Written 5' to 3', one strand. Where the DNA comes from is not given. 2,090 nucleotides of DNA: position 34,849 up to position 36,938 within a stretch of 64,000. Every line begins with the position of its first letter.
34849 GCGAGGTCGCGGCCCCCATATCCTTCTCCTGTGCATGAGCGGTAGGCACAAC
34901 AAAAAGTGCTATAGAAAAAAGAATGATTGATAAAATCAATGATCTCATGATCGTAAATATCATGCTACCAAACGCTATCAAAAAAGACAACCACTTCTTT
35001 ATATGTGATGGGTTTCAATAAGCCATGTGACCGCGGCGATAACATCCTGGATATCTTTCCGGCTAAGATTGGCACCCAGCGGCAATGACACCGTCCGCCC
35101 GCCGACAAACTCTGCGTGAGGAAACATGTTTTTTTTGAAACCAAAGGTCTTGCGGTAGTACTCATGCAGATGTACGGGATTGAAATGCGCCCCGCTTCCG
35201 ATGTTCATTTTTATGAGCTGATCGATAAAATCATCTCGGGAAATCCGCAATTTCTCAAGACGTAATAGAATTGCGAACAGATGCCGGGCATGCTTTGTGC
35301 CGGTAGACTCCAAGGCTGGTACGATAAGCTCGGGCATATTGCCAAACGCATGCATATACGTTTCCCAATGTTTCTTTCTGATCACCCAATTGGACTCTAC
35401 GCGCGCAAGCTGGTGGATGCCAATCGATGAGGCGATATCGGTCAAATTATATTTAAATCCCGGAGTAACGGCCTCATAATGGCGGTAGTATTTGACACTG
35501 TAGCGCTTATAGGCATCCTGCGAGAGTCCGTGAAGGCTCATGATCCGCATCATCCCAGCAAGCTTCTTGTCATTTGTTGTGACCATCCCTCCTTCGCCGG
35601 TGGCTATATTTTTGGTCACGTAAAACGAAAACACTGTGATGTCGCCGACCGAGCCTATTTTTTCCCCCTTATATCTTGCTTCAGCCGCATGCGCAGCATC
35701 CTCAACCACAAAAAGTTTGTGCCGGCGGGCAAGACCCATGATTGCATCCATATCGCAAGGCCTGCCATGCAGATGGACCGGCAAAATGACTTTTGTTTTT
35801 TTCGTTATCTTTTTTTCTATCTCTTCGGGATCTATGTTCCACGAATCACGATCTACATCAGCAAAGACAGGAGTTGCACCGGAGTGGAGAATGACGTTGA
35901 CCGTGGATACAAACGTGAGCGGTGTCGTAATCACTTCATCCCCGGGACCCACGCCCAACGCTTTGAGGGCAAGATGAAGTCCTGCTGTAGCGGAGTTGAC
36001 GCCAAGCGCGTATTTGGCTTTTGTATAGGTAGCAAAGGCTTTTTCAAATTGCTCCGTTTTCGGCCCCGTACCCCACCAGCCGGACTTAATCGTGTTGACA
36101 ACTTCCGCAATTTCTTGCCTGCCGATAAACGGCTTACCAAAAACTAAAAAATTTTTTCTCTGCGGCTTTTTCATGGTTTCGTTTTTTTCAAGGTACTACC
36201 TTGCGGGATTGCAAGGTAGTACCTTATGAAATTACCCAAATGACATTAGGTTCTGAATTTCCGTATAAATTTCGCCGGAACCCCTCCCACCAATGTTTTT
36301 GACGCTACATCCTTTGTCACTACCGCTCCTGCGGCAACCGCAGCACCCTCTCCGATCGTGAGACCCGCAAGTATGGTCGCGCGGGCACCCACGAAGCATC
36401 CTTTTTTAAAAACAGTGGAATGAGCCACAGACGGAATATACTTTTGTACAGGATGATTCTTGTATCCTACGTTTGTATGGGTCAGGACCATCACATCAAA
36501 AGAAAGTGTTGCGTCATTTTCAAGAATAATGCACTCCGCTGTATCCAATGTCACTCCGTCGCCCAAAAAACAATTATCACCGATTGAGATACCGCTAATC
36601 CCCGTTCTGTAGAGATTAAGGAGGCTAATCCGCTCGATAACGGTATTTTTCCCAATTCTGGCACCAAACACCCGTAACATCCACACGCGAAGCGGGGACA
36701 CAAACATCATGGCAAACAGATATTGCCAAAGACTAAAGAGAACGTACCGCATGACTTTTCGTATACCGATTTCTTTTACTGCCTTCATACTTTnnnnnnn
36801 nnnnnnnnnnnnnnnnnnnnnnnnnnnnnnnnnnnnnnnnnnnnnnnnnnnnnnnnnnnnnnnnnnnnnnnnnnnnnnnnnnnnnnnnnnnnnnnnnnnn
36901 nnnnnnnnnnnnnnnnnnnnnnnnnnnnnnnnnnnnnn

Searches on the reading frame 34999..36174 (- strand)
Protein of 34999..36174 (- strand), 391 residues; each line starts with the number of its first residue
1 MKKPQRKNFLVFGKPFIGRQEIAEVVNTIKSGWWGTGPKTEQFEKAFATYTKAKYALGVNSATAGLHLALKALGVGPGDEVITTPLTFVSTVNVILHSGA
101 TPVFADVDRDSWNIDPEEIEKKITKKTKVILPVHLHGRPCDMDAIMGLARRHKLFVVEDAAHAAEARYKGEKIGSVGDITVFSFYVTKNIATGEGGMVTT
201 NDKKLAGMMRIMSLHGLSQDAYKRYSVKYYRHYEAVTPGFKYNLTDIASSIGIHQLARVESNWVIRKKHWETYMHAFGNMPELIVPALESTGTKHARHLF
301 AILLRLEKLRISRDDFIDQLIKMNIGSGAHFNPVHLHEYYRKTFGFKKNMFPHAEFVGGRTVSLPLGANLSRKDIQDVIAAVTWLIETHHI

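Call 4: search_protein_families(library=pfam, proteins=[window:34999-36174:-], max_evalue=0.01)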
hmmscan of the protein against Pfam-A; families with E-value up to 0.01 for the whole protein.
window:34999-36174:- (391 aa): 5 families
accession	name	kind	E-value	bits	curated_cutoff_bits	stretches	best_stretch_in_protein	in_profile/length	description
PF01041.23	DegT_DnrJ_EryC1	-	2.7e-127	425.4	19.8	1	17-382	3-359/360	DegT/DnrJ/EryC1/StrS aminotransferase family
PF00155.27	Aminotran_1_2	-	3.2e-08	33.6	19.7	1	41-166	45-192/361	Aminotransferase class I and II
PF01212.27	Beta_elim_lyase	-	1.7e-07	31.3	27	1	35-212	29-223/288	Beta-eliminating lyase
PF01053.26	Cys_Met_Meta_PP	-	7.7e-07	28.4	27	1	38-210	52-223/381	Cys/Met metabolism PLP-dependent enzyme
PF00266.25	Aminotran_5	-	4.4e-05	23.1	21.5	1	44-164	49-180/371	Aminotransferase class-V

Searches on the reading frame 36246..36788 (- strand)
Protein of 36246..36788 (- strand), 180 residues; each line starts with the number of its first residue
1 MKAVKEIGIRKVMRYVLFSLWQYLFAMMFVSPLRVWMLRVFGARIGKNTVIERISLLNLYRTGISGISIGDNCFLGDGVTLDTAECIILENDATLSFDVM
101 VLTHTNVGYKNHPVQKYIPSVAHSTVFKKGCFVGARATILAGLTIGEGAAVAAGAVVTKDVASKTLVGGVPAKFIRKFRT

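Call 4: search_protein_families(library=pfam, proteins=[window:36246-36788:-], max_evalue=0.01)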
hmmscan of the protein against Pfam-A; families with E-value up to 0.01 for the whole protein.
window:36246-36788:- (180 aa): 3 families
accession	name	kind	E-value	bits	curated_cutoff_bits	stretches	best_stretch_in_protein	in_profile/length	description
PF00132.30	Hexapep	-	1.4e-11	44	27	2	126-159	3-36/36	Bacterial transferase hexapeptide (six repeats)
PF14602.12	Hexapep_2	-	2.5e-11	43.5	27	3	129-159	6-34/34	Hexapeptide repeat of succinyl-transferase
PF25084.1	LbH_EIF2B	-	0.00045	20.6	54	0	43-84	16-56/105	EIF2B subunit epsilon LbH domain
